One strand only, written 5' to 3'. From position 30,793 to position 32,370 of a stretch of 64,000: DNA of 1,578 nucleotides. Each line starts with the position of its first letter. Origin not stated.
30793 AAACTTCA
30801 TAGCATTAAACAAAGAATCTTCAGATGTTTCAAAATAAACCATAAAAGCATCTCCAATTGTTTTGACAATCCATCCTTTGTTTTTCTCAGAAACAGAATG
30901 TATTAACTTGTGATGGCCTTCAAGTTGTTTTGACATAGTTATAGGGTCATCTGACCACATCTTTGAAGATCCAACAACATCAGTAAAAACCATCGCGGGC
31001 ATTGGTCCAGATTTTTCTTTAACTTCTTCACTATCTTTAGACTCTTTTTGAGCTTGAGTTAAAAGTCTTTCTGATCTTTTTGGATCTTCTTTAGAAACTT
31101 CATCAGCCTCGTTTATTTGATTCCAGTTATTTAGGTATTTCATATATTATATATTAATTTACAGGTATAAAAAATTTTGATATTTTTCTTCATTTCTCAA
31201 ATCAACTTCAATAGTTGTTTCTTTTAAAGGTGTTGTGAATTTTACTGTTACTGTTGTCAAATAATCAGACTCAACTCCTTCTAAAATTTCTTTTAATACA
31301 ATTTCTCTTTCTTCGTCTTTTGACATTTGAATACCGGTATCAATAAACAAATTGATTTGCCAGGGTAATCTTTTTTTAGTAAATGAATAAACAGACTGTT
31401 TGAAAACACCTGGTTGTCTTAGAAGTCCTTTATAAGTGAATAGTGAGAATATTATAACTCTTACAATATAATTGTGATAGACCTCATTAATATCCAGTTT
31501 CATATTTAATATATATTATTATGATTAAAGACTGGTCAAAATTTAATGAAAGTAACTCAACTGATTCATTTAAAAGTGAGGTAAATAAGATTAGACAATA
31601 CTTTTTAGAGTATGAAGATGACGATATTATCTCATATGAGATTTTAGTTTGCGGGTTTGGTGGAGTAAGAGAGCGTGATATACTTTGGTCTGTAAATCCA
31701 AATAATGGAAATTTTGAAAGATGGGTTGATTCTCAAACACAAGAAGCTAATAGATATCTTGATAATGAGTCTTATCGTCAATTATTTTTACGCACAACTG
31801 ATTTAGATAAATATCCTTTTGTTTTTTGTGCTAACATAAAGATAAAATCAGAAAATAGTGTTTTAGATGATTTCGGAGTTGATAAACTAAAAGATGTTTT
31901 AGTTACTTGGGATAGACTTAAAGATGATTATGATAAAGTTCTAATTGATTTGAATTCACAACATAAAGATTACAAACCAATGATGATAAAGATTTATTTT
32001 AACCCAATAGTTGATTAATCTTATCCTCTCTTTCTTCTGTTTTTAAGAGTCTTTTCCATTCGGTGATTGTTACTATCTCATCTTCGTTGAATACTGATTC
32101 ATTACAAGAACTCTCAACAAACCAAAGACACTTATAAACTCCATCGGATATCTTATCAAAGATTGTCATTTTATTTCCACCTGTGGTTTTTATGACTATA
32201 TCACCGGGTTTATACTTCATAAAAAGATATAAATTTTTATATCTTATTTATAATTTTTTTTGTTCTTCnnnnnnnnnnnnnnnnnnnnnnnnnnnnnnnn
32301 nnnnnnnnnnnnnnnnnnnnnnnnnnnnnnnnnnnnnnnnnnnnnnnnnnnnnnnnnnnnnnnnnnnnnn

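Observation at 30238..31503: Virus-encoded minimal class III nucleotidyl cyclase in a three-gene minus-strand unit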

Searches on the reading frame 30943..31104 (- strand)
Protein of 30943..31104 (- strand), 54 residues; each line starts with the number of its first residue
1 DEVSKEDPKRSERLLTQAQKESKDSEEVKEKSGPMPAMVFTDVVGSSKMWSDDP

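Call 76: search_solved_structures(query=window:30943-31104:-, max_evalue=10, show_alignments=5)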
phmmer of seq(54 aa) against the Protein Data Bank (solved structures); distinct sequences matched with E-value up to 10: 4.
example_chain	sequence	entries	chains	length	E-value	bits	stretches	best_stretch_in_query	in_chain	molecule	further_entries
5h7a_C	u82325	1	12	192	0.047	17.6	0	5-23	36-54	Immunoglobulin G-binding protein A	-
5h7b_A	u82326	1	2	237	0.055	17.3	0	5-23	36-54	Immunoglobulin G-binding protein A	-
5h79_D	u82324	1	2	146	0.14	16.1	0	5-23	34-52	Immunoglobulin G-binding protein A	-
4npf_Y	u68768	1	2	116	4.7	11.4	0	5-25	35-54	Immunoglobulin G-binding protein A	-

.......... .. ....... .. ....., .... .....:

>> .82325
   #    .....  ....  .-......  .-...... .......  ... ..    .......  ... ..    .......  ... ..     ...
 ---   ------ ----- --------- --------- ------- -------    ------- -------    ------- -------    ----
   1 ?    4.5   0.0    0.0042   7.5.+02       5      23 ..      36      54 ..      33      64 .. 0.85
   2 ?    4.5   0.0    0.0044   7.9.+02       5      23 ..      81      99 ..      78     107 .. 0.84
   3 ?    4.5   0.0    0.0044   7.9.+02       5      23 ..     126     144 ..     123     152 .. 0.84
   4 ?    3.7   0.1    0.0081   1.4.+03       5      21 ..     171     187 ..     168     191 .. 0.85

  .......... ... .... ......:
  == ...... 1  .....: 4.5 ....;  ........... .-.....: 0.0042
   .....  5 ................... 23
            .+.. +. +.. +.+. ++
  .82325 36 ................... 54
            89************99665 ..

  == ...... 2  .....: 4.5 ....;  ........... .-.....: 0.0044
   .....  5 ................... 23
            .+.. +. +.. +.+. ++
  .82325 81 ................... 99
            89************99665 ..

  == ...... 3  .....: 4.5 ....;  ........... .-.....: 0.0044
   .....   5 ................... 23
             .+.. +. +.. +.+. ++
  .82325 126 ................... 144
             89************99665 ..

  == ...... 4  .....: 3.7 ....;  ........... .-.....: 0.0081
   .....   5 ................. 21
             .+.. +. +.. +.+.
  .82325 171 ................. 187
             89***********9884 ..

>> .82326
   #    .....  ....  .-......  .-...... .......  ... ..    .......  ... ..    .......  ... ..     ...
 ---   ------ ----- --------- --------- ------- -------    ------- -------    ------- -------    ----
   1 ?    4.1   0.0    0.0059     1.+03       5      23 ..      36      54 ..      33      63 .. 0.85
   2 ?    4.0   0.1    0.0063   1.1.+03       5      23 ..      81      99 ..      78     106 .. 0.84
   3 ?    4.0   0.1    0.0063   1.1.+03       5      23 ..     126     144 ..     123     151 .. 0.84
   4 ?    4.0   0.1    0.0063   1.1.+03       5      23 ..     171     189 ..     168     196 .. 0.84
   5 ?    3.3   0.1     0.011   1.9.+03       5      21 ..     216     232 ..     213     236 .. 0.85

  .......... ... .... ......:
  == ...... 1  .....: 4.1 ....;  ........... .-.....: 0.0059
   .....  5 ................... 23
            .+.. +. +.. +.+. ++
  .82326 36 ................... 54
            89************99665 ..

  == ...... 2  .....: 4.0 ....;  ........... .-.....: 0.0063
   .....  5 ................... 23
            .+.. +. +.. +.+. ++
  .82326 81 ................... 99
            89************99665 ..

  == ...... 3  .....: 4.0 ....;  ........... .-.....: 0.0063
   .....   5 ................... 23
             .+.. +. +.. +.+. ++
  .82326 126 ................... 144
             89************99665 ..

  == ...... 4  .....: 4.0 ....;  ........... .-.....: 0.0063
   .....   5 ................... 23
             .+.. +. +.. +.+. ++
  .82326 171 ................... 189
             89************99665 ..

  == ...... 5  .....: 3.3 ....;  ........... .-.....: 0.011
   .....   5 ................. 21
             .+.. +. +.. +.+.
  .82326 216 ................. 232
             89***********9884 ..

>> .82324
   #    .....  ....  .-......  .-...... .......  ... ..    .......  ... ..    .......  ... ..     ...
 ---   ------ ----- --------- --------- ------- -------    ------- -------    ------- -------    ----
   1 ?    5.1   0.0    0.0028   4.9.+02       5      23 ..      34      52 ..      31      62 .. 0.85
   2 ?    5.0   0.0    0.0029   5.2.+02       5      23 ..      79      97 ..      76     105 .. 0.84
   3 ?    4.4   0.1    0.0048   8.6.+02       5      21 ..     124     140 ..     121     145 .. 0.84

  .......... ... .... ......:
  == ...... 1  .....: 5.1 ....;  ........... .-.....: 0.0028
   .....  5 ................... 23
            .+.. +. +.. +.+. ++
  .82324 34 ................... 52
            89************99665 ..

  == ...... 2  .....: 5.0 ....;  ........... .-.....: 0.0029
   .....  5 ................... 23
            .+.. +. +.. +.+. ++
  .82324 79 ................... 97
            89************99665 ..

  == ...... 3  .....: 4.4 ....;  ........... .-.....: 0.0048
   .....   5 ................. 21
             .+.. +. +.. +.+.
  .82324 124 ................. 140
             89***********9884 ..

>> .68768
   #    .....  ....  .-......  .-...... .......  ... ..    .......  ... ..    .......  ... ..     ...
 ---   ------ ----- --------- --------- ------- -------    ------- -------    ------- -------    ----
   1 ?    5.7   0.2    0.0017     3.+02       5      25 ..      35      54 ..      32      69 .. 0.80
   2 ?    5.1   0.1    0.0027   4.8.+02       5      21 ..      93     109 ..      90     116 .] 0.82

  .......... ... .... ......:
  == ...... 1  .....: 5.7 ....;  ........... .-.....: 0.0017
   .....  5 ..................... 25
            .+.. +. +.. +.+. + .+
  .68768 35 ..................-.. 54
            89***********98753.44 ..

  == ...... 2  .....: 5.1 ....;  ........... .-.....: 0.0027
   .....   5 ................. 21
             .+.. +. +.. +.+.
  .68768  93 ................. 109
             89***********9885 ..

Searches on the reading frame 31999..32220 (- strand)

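Call 3: search_protein_families(library=pfam, proteins=[window:31999-32220:-], max_evalue=0.1)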
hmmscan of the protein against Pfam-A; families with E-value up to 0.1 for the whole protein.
window:31999-32220:- (73 aa): 1 family
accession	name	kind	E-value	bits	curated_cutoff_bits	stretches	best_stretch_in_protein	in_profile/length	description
PF09926.15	DUF2158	-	7.4e-06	26.1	22.3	1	6-48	3-49/50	Uncharacterized small protein (DUF2158)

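Call 4: search_protein_families(library=padloc, proteins=[window:31999-32220:-], max_evalue=0.1)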
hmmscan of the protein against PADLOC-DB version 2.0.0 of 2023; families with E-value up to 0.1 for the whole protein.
window:31999-32220:- (73 aa): 0 families

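Call 5: search_protein_families(library=phrogs, proteins=[window:31999-32220:-], max_evalue=0.01)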
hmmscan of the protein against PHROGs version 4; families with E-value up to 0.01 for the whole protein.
window:31999-32220:- (73 aa): 1 family
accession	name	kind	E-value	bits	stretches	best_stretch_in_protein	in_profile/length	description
phrog_3261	-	unknown function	2.3e-08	35.5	1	1-67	11-79/108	-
